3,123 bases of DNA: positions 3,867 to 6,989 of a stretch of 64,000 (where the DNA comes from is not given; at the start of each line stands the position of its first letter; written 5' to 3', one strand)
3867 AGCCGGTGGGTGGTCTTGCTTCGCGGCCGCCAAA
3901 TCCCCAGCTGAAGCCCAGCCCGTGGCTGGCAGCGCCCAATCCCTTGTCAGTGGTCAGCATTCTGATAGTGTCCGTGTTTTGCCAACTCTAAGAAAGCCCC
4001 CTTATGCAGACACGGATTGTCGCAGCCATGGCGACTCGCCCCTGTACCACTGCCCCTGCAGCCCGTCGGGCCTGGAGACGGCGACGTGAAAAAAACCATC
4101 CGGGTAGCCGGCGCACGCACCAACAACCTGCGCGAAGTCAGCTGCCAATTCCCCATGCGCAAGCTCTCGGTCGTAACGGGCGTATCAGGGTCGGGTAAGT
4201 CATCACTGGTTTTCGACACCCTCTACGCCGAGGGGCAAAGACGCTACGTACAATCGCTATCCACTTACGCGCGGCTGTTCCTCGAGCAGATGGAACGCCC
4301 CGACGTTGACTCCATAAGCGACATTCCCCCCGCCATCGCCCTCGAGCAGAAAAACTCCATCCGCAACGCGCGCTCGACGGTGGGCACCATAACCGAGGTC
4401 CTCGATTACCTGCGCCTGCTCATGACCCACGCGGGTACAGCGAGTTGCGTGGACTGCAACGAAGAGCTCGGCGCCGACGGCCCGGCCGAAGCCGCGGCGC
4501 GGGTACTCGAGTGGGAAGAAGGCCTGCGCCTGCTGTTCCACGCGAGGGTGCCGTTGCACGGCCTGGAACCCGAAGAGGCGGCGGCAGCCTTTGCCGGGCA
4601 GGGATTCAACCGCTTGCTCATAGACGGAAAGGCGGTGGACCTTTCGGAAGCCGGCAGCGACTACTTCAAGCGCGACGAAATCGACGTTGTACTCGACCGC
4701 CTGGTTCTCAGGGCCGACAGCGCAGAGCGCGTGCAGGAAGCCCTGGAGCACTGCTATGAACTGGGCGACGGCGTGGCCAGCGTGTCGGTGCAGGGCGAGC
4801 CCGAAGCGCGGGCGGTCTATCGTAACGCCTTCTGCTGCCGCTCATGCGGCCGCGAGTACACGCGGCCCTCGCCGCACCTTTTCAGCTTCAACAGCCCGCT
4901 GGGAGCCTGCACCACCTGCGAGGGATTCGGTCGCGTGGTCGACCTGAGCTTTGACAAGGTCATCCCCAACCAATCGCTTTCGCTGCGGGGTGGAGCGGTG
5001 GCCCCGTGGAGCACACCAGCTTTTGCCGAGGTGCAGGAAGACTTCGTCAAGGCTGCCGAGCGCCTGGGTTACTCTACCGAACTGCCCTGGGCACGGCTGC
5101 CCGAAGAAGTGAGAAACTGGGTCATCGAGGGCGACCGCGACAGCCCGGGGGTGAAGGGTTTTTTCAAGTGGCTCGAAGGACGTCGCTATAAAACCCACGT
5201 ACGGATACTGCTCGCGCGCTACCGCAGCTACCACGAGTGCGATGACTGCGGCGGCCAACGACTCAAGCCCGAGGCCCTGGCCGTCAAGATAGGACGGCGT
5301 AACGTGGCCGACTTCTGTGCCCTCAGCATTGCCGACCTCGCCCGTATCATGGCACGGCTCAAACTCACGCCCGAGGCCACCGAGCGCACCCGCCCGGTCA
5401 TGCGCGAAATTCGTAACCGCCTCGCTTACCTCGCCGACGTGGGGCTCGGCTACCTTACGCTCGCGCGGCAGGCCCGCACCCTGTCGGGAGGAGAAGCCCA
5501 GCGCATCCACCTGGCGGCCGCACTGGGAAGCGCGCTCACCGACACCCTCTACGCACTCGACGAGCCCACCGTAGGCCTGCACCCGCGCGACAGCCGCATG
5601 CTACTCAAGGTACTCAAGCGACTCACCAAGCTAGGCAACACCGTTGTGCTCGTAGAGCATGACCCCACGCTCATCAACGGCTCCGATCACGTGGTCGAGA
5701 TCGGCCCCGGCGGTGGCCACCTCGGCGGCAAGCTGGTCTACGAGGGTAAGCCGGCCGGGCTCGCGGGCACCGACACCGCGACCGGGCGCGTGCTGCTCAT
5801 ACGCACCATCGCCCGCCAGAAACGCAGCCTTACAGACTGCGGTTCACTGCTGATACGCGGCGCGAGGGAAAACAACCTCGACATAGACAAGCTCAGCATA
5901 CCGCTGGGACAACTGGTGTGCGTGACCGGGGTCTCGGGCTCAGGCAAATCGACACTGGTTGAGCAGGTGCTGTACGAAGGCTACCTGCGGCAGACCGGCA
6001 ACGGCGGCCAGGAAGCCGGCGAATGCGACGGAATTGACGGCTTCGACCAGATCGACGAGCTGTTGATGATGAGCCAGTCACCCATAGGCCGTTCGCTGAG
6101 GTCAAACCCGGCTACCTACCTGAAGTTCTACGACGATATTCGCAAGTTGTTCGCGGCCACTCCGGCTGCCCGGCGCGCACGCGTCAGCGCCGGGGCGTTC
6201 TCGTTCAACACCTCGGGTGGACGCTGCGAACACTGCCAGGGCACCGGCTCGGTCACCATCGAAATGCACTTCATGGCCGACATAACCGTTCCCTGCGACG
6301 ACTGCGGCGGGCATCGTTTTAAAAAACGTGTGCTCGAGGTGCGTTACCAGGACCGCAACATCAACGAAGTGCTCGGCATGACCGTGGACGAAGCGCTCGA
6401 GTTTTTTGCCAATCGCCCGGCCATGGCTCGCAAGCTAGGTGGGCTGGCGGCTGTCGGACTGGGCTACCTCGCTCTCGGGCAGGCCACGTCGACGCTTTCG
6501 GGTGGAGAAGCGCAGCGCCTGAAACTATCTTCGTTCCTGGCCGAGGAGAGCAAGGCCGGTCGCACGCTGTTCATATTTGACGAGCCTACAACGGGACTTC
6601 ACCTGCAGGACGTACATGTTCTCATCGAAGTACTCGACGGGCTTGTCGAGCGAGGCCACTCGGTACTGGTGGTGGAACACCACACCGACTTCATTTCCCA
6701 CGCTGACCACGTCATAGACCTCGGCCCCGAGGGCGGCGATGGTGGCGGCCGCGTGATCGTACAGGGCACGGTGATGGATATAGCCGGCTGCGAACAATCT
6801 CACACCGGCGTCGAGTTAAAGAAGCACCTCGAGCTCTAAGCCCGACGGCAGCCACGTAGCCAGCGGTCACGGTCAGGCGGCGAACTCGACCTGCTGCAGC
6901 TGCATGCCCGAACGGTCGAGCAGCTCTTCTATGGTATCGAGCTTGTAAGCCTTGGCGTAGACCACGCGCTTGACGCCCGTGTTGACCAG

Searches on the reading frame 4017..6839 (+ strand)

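Call 63: search_protein_families(library=pfam, proteins=[window:4017-6839:+], max_evalue=0.00001)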
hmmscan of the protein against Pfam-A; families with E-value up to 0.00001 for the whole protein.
window:4017-6839:+ (940 aa): 8 families
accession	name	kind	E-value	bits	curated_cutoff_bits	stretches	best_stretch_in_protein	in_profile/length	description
PF00005.33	ABC_tran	-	1.8e-18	67.9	25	0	463-518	83-136/137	ABC transporter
PF17760.6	UvrA_inter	-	4.4e-12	46.3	23.3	1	161-259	8-108/109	UvrA interaction domain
PF02463.25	SMC_N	-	1e-10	41.9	40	0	826-901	136-210/220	RecF/RecN/SMC N terminal domain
PF17755.6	UvrA_DNA-bind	-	1.1e-10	42.2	23.2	1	313-376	3-66/110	UvrA DNA-binding domain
PF13304.12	AAA_21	-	2.8e-09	37.9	27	0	487-554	236-304/304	AAA domain, putative AbiEii toxin, Type IV TA system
PF13191.12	AAA_16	-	9.3e-09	36.4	32.6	0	629-653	22-46/167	AAA ATPase domain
PF20703.3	nSTAND1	-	3.3e-07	30.7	27.1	0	34-123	19-102/379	Novel STAND NTPase 1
PF13555.12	AAA_29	-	4.8e-07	29.9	27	0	632-648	23-39/61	P-loop containing region of AAA domain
